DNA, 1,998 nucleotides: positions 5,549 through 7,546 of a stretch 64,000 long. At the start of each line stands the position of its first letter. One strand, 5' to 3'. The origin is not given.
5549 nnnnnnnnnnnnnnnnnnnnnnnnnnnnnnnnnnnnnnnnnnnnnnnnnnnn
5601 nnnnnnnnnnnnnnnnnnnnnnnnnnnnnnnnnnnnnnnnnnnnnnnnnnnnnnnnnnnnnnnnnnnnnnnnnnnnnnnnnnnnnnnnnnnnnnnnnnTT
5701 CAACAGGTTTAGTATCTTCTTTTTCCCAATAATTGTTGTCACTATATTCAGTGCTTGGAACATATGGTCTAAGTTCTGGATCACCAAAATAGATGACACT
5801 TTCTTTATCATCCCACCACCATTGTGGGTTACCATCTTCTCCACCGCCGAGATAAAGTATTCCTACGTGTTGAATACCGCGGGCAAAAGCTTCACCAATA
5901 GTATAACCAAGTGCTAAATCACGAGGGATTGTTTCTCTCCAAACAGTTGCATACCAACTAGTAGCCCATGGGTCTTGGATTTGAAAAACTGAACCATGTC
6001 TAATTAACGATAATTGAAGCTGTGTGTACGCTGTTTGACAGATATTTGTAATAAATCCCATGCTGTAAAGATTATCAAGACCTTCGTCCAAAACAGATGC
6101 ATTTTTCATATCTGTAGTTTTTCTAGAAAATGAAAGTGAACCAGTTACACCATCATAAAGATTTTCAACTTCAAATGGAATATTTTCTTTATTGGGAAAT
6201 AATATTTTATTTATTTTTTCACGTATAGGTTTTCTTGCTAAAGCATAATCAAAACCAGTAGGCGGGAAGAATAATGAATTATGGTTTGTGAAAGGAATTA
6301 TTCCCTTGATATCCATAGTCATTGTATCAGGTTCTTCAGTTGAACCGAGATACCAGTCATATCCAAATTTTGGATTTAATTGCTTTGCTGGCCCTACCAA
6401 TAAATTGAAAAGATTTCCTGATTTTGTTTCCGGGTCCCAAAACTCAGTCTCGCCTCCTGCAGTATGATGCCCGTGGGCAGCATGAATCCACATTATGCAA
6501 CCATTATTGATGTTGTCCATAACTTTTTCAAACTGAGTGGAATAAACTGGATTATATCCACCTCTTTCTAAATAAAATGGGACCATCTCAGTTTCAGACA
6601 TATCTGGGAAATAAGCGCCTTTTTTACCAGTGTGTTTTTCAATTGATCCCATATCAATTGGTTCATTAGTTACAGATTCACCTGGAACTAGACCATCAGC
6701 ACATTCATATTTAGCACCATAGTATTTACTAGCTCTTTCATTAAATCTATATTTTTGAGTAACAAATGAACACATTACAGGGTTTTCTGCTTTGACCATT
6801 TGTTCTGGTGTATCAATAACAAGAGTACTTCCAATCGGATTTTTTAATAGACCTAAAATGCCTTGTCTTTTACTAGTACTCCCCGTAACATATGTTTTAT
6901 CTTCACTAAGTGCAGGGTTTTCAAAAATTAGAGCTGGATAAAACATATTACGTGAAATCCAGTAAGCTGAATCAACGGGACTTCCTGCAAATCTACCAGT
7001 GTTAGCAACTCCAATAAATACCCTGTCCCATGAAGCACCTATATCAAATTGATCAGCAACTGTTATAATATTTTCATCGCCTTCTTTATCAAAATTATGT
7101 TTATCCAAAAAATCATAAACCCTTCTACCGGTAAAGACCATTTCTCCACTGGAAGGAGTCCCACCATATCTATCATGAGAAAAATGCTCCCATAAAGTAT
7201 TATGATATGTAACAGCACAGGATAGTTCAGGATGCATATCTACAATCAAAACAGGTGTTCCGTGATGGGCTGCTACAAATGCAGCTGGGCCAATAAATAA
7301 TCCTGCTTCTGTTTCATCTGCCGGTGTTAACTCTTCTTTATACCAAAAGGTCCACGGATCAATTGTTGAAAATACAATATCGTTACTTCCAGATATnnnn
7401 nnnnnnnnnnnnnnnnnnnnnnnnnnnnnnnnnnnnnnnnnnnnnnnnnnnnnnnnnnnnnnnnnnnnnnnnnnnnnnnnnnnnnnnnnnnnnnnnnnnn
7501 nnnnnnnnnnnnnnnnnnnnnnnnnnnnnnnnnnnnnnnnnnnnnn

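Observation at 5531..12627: Tandem pair of giant paralogous surface proteins with an uncharacterised conserved C-terminal domain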

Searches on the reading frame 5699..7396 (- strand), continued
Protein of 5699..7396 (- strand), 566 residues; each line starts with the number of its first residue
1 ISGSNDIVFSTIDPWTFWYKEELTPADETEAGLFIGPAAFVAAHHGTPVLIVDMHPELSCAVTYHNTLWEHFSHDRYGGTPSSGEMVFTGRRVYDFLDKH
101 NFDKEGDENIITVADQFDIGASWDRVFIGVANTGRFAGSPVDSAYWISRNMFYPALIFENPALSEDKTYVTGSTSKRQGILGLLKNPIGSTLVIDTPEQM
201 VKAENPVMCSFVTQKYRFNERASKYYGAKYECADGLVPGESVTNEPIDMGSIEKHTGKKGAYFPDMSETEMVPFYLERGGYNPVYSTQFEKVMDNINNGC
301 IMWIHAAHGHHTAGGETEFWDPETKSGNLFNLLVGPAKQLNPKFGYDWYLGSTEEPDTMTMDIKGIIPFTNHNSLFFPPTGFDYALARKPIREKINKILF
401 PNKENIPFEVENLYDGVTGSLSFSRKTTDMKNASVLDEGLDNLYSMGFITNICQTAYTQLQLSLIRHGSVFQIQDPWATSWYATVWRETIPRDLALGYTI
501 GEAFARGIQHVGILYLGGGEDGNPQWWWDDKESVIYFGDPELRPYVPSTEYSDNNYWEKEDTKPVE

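Call 99: search_protein_families(library=pfam, alignment_id=A3, max_evalue=10)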
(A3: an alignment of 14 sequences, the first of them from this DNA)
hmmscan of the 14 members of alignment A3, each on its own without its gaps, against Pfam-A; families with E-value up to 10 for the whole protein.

A. member 1, seq(566 aa): 1 family
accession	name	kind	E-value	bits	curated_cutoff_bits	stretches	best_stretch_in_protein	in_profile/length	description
PF01364.23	Peptidase_C25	-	0.0037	17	23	2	289-316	219-246/374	Peptidase family C25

B. families by the number of members that match (of 14 scanned): 3 families
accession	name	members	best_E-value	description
PF01364.23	Peptidase_C25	8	0.00053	Peptidase family C25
PF13539.11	Peptidase_M15_4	1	0.011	D-alanyl-D-alanine carboxypeptidase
PF11031.13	Phage_holin_T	1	0.22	Bacteriophage T holin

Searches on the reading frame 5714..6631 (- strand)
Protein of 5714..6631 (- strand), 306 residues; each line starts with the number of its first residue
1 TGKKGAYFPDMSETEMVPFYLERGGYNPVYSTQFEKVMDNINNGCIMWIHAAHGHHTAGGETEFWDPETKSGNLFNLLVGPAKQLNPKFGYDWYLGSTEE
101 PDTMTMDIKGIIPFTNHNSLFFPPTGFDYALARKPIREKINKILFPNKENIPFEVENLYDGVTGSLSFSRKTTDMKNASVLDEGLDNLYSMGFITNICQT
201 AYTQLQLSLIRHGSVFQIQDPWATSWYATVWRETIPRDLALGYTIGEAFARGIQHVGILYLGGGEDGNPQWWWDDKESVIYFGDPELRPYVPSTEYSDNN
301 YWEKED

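Call 43: search_solved_structures(query=A2, max_evalue=10, show_alignments=3)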
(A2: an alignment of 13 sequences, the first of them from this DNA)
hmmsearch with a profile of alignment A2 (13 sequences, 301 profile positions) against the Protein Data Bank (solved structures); distinct sequences matched with E-value up to 10: 2.
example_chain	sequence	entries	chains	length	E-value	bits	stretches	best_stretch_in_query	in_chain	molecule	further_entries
1zw0_A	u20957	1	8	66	0.66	12.5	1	178-217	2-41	type III secretion protein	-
2p58_A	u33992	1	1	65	0.82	12.2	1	179-217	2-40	Putative type III secretion protein YscE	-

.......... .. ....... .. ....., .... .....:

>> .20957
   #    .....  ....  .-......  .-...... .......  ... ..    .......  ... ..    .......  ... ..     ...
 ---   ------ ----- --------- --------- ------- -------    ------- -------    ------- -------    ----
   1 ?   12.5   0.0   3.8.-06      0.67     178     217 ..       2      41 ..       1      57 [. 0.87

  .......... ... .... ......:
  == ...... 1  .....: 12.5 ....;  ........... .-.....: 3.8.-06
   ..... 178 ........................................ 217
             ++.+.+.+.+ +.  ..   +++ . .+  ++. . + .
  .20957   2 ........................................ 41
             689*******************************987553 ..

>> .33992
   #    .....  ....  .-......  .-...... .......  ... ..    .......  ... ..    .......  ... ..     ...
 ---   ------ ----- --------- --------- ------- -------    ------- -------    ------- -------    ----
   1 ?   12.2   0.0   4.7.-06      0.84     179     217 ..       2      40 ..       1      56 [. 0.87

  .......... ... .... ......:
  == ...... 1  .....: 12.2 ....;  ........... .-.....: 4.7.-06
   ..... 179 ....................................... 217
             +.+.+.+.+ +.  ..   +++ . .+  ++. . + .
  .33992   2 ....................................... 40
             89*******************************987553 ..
